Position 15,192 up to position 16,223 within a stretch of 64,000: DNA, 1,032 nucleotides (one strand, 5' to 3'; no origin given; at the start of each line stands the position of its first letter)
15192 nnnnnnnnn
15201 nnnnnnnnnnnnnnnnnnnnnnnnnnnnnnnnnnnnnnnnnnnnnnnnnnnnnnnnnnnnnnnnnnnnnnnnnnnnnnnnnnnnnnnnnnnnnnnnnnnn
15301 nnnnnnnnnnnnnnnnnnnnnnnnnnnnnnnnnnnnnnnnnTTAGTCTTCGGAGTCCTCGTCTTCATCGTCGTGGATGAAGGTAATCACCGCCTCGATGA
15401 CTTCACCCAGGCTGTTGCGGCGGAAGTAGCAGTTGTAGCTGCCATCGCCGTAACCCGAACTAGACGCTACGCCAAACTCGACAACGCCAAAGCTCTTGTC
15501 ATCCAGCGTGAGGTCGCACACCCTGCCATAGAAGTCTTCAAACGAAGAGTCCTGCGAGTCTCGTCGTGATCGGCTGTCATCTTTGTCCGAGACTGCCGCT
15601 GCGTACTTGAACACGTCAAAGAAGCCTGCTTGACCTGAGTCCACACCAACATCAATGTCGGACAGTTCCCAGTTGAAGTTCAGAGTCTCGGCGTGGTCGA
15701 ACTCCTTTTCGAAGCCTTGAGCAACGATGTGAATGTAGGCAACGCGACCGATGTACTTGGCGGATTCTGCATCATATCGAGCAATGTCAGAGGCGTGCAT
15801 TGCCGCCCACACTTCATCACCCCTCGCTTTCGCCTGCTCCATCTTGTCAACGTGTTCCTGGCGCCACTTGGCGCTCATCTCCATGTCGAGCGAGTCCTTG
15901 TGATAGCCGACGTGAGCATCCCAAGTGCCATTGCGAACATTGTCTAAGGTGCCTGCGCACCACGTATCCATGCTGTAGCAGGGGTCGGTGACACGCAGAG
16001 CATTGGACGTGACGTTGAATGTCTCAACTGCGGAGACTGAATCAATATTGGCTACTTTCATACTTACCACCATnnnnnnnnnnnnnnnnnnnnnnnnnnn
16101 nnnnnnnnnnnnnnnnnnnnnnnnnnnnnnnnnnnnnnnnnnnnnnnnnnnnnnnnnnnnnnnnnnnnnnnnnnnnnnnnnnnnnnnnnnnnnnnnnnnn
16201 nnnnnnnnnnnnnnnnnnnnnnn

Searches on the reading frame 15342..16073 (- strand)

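Call 50: search_protein_families(library=pfam, proteins=[window:15342-16073:-], max_evalue=0.001)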
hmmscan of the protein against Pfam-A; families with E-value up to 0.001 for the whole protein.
window:15342-16073:- (243 aa): 1 family
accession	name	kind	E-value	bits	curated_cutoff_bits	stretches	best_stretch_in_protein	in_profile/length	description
PF14025.11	DUF4241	-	1e-08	36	27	1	141-230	85-189/189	Protein of unknown function (DUF4241)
